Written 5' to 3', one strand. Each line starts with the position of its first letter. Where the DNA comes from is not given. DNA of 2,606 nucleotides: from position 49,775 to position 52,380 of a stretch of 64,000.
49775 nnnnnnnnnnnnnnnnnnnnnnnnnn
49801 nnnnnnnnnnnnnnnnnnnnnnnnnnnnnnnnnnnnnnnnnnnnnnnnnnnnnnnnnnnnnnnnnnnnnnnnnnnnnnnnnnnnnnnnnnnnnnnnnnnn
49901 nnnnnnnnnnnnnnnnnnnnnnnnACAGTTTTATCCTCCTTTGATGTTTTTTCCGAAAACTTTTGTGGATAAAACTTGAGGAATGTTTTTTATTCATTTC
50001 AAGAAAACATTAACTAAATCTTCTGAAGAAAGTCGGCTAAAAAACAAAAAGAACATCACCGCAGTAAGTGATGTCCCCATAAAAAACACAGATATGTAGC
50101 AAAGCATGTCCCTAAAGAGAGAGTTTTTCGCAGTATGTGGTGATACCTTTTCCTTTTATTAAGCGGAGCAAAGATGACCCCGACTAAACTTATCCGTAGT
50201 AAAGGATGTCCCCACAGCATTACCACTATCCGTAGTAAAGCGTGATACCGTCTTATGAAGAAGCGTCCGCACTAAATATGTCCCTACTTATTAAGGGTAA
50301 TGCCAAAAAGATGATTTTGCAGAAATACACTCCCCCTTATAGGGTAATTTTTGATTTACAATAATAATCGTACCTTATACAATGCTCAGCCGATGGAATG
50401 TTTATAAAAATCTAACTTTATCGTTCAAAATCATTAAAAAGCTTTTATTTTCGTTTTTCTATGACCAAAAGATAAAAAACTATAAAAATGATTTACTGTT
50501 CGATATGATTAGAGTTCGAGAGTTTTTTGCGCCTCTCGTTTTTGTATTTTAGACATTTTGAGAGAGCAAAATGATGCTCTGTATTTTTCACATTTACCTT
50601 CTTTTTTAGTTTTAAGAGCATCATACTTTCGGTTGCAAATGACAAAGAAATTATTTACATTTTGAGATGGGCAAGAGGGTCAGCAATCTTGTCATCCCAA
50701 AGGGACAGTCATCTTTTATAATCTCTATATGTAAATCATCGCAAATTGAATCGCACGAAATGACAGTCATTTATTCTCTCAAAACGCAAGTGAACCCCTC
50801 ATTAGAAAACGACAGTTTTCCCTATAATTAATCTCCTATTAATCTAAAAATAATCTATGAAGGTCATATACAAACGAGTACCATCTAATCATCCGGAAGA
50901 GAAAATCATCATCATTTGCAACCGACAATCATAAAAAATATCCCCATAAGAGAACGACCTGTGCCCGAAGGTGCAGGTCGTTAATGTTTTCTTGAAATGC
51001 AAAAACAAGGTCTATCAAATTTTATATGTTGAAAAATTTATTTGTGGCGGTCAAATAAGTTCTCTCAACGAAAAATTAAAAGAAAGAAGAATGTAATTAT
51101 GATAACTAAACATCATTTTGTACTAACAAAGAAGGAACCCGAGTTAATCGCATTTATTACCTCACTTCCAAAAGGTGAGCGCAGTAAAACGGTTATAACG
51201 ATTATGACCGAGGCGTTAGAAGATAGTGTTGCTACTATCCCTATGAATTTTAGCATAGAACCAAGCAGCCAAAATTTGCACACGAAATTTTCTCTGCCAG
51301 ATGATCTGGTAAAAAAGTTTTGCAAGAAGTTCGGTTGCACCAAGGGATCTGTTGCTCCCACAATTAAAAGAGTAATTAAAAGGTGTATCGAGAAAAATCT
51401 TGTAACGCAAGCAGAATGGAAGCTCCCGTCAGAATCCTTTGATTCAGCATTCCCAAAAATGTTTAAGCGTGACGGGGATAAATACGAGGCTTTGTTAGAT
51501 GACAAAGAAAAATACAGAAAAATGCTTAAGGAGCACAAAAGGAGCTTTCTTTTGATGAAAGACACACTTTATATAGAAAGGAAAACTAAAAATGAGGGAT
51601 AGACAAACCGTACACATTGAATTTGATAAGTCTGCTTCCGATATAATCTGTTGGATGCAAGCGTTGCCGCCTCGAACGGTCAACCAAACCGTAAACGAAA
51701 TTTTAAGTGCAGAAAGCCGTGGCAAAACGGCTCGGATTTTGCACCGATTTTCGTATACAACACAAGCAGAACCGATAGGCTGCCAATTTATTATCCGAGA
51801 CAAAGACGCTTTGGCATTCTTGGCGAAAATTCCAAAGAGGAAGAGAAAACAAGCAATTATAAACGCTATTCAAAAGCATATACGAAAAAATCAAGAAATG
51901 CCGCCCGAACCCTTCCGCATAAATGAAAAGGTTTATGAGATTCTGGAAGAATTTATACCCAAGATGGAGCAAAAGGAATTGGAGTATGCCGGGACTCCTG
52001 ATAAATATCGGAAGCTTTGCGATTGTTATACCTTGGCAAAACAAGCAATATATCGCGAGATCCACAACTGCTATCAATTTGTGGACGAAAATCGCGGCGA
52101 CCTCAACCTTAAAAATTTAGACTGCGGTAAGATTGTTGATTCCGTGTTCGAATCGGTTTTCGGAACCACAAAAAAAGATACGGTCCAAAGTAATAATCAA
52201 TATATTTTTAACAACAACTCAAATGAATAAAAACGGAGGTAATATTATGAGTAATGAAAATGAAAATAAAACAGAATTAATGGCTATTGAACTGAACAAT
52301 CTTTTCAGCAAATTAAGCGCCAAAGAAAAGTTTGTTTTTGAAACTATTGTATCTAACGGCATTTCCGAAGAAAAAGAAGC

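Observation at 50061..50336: Array of 7-8 iteron-like direct repeats at ~35-bp spacing in the non-coding hub next to xis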

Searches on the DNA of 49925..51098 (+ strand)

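Call 15: search_dna_similar(query=window:49925-51098:+, collection=plasmids, mode=distant)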
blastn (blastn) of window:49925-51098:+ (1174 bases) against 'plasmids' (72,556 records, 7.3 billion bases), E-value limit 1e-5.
No match.

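Call 16: search_dna_similar(query=window:49925-51098:+, collection=phages, mode=distant)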
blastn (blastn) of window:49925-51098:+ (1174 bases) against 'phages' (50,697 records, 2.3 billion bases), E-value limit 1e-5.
No match.
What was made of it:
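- There are no plasmid or phage DNA matches (calls 15, 16).
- Tried and rejected: No DNA similarity of the hub to plasmids or phages was found (calls 15, 16).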

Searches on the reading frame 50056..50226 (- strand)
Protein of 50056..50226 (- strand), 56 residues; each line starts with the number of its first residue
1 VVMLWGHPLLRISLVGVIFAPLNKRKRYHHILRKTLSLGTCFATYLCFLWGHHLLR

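Call 10: search_protein_families(library=pfam, proteins=[window:50056-50226:-], max_evalue=0.01)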
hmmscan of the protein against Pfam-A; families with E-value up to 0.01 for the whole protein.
window:50056-50226:- (56 aa): 0 families

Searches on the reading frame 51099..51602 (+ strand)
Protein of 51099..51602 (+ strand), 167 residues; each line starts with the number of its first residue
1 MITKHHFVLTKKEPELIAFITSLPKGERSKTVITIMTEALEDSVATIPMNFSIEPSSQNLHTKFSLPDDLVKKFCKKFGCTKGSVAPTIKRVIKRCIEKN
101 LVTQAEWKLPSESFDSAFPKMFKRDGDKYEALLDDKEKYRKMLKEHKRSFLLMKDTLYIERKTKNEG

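Call 9: search_protein_families(library=pfam, proteins=[window:51099-51602:+], max_evalue=0.01)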
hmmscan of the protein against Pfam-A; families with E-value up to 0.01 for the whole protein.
window:51099-51602:+ (167 aa): 0 families

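Call 12: search_protein_families(library=ncbifam, proteins=[window:51099-51602:+], max_evalue=0.1)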
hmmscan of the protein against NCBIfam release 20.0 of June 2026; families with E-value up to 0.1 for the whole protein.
window:51099-51602:+ (167 aa): 1 family
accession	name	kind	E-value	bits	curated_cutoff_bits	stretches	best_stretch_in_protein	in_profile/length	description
TIGR00184.1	purA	equivalog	0.092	11.6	395.55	1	59-146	101-196/425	adenylosuccinate synthase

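Call 13: search_protein_families(library=phrogs, proteins=[window:51099-51602:+], max_evalue=0.1)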
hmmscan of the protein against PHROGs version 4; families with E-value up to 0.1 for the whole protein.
window:51099-51602:+ (167 aa): 2 families
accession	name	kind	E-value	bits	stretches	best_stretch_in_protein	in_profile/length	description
phrog_5736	-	transcription regulation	0.043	14.9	0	28-85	7-65/133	transcriptional regulator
phrog_31903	-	unknown function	0.084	13.6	0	78-144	32-98/235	-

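Call 18: find_encoding_contigs(protein=window:51099-51602:+, flank=10000, max_places=10)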
Protein window:51099-51602:+ (167 aa): no gene with exactly this product is on record in the collection.
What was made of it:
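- Tried and rejected: The P167 exact-sequence look-up failed (call 18).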

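Call 21: find_homologous_proteins(query=window:51099-51602:+)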
Query window:51099-51602:+ (167 aa): 10 proteins with E <= 0.001 among 30 candidates.
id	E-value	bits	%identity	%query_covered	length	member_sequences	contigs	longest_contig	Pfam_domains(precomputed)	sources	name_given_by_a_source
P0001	1.6e-104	364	100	100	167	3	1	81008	-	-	-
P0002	3.9e-100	350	96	99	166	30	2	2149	-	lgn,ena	-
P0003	3.6e-90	318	86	99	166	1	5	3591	-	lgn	-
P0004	1.5e-89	316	85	99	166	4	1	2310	-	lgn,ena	-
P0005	3.2e-89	315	89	99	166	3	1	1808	-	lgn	-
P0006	2.3e-87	309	85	99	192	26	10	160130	-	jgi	-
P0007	1.3e-84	300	83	99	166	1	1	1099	-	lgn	-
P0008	5.4e-80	285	80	99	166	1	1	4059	-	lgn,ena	-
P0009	3.8e-78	279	77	98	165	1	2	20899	-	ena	-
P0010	1.2e-24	105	84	38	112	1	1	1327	-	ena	-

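Call 22: find_encoding_contigs(protein=P0006, flank=10000, max_places=10)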
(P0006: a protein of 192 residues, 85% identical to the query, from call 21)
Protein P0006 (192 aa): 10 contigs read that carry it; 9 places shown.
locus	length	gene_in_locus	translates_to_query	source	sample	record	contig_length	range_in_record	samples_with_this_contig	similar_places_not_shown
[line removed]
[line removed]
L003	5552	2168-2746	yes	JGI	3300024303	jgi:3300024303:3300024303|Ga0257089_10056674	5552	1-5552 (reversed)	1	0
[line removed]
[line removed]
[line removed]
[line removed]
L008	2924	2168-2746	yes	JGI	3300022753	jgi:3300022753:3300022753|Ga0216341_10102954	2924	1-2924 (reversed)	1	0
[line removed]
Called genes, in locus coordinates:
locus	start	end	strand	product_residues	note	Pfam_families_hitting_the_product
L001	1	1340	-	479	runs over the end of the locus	PF01225:Mur_ligase, PF08245:Mur_ligase_M, PF02875:Mur_ligase_C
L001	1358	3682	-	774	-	PF03717:PBP_dimer, PF00905:Transpeptidase, PF03793:PASTA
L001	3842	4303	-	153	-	-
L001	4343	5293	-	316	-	PF01795:Methyltransf_5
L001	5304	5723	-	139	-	PF02381:MraZ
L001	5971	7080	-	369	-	PF01926:MMR_HSR1, PF02421:FeoB_N, PF06071:YchF-GTPase_C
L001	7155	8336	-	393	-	PF14659:Phage_int_SAM_3, PF22022:Phage_int_M (faint), PF00589:Phage_integrase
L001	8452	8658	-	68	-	PF09035:Tn916-Xis (weak), PF12728:HTH_17 (weak)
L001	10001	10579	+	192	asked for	-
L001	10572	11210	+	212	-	-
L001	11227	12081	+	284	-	-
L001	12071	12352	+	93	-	PF04025:RemA-like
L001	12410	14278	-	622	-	-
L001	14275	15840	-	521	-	PF13589:HATPase_c_3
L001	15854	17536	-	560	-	-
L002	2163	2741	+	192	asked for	-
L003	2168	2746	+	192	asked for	-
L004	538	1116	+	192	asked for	-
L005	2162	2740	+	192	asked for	-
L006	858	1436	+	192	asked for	-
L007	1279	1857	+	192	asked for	-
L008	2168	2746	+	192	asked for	-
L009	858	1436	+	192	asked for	-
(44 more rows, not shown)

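Call 23: find_encoding_contigs(protein=P0009, flank=10000, max_places=4)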
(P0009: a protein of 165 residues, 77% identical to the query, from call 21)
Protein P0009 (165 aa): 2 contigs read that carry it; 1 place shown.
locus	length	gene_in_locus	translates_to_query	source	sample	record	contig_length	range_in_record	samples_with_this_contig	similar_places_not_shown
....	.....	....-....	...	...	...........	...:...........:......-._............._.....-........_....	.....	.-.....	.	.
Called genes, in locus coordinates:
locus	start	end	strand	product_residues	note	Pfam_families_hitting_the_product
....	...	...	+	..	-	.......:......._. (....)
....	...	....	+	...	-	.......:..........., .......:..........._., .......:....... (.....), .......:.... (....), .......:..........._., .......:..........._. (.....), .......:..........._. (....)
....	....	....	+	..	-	-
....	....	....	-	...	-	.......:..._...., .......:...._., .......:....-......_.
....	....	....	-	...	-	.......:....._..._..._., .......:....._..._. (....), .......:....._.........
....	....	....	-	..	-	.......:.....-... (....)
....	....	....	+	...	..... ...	-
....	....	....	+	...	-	-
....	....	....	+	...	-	-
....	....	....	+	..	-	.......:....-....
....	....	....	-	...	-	-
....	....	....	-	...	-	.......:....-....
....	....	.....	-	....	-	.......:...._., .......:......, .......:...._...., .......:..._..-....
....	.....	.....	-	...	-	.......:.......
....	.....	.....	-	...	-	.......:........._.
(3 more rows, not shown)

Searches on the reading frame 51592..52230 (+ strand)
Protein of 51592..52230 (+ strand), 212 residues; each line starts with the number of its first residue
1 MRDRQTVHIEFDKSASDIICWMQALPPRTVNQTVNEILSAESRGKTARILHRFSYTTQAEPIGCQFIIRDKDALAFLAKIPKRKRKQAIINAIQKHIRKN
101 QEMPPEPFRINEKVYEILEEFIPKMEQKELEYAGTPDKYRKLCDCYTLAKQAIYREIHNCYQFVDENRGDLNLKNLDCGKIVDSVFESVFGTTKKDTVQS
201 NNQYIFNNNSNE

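Call 9: search_protein_families(library=pfam, proteins=[window:51592-52230:+], max_evalue=0.01)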
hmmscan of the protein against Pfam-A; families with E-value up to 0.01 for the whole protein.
window:51592-52230:+ (212 aa): 0 families

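Call 12: search_protein_families(library=ncbifam, proteins=[window:51592-52230:+], max_evalue=0.1)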
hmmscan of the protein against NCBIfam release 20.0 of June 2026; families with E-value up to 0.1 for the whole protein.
window:51592-52230:+ (212 aa): 0 families

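Call 13: search_protein_families(library=phrogs, proteins=[window:51592-52230:+], max_evalue=0.1)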
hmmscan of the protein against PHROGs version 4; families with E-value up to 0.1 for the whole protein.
window:51592-52230:+ (212 aa): 1 family
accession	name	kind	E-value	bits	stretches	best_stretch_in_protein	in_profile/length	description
phrog_31367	-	unknown function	0.08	13.7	0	112-199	45-132/188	-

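Call 46: find_homologous_proteins(query=window:51592-52230:+)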
Query window:51592-52230:+ (212 aa): 55 proteins with E <= 0.001 among 120 candidates.
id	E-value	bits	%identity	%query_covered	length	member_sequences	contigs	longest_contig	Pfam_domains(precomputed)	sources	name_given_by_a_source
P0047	4.9e-125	433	90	100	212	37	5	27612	-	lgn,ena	-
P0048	5.2e-121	420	87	100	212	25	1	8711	-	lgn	-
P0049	4.8e-109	381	79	100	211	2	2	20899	-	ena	-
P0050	1.9e-61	226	53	92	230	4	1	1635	-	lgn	-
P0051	8.0e-61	224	52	96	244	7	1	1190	-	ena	-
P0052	2.2e-59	219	55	90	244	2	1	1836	-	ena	-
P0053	2.2e-59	219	52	91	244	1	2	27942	-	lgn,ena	-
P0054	2.6e-59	219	50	92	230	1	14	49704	-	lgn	-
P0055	3.3e-59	219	53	90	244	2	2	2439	-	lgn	-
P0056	7.5e-59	217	50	96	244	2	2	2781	-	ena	-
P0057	3.8e-58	215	50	96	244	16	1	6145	-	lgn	-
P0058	4.4e-58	215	51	92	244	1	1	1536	-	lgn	-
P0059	5.2e-58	215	50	96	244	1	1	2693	-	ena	-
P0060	5.2e-58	215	52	90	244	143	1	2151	-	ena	-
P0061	6.7e-58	214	51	95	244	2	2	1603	-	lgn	-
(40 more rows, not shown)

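Call 60: predict_structure(alignment_id=A3)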
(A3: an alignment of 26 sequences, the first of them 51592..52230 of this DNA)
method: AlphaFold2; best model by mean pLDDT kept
length: 212 residues; sequences in the alignment: 26
mean_pLDDT: 55.8   pTM: 0.38
mean pLDDT of the five models: 55.8, 53.4, 50.6, 50.4, 50.0
residues with pLDDT >= 90: 0; 70-90: 65; 50-70: 47; < 50: 100
segments of 3 or more residues with pLDDT < 50: 1-32, 40-42, 44-73, 96-110, 194-212
pLDDT, mean of each block of 10 residues (from residue 1): 34 37 43 50 42 34 34 53 61 50 44 69 78 67 84 85 72 80 86 47 29 27
secondary structure, 60 per line:
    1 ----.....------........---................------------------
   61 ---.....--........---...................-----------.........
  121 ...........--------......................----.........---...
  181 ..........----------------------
elements in order: E5-9 H16-23 H27-42 E64-68 H71-78 H82-100 H112-131 H140-161 H166-174 H178-190

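Call 67: fold_search(model_id=the predicted structure, library=pdb)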
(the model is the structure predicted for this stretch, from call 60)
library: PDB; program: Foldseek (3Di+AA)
matches with E <= 10: 32; with E <= 0.001: 0
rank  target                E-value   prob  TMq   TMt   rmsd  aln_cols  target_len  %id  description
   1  8ap1_A                1.5e+00  0.08  0.14  0.05  18.5       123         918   16  Cryo-EM structure of yeast mitochondrial RNA polymerase transcription initiation complex with two GTP molecules poised (released 2023-08-23)
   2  7xge_A                2.7e+00  0.06  0.19  0.22  20.4       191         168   10  Crystal structure of MCL-1 in complex with computationally designed inhibitor protein (released 2022-07-20)
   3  6w2v_A                3.4e+00  0.13  0.28  0.28  20.0       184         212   12  Junction 23, DHR14-DHR18 (released 2020-04-15)
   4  1tfk_B                3.4e+00  0.10  0.15  0.28   8.1        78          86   14  Ribonuclease from Escherichia coli complexed with its inhibtor protein (released 2005-03-01)
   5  9lgo_I                3.6e+00  0.05  0.19  0.22  10.7       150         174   12  Cryo-EM structure of the SPATA5-SPATA5L1-CINP-C1orf109 complex (released 2025-04-23)
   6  8atw_A                5.0e+00  0.06  0.20  0.06  18.1       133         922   18  Cryo-EM structure of yeast mitochondrial RNA polymerase transcription initiation complex with 6-mer RNA, pppGpGpApApAp (released 2023-08-30)
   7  7z8h                  5.3e+00  0.02  0.16  0.04  22.2       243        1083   16  Cytoplasmic dynein-1 motor domain AAA1, AAA2, and AAA3 subunits (released 2022-07-27)
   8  8tm9_A                5.7e+00  0.04  0.21  0.20  24.0       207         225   13  Computationally designed tunable C2 symmetric tandem repeat homodimer, D_3_633_8x bound to peptide (released 2024-12-11)
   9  6rfq_P                6.0e+00  0.06  0.16  0.25  11.3       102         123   14  Cryo-EM structure of a respiratory complex I assembly intermediate with NDUFAF2 (released 2018-10-10)
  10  2rld_E                6.3e+00  0.10  0.21  0.36  15.1       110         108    7  CRYSTAL STRUCTURE OF A PROTEIN WITH UNKNOWN FUNCTION FROM S23 RIBOSOMAL PROTEIN FAMILY (BT_0352) FROM BACTEROIDES THET (released 2007-10-30)
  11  7zm7_P                6.3e+00  0.08  0.16  0.24   7.5        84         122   14  CryoEM structure of mitochondrial complex I from Chaetomium thermophilum (inhibited by DDM) (released 2022-11-30)
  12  8h3h_C                6.3e+00  0.01  0.13  0.06  19.8       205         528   12  Human ATAD2 Walker B mutant, ATP state (released 2023-10-18)
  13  6whg_A                6.7e+00  0.09  0.20  0.10   8.0        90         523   17  PI3P and calcium bound full-length TRPY1 in detergent (released 2021-04-21)
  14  1v74_B                6.7e+00  0.07  0.14  0.27   8.1        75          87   15  Structure of the E. coli colicin D bound to its immunity protein ImmD (released 2004-03-30)
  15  6w2v_B                7.5e+00  0.13  0.29  0.27  19.9       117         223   10  Junction 23, DHR14-DHR18 (released 2020-04-15)
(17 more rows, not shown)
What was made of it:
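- Tried and rejected: The P212 model was too poor for a fold search (pLDDT 56; calls 60, 67).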

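Call 103: search_solved_structures(query=A3, max_evalue=10)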
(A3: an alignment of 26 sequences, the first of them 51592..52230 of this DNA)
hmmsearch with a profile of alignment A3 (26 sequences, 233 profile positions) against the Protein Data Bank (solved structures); distinct sequences matched with E-value up to 10: 0.
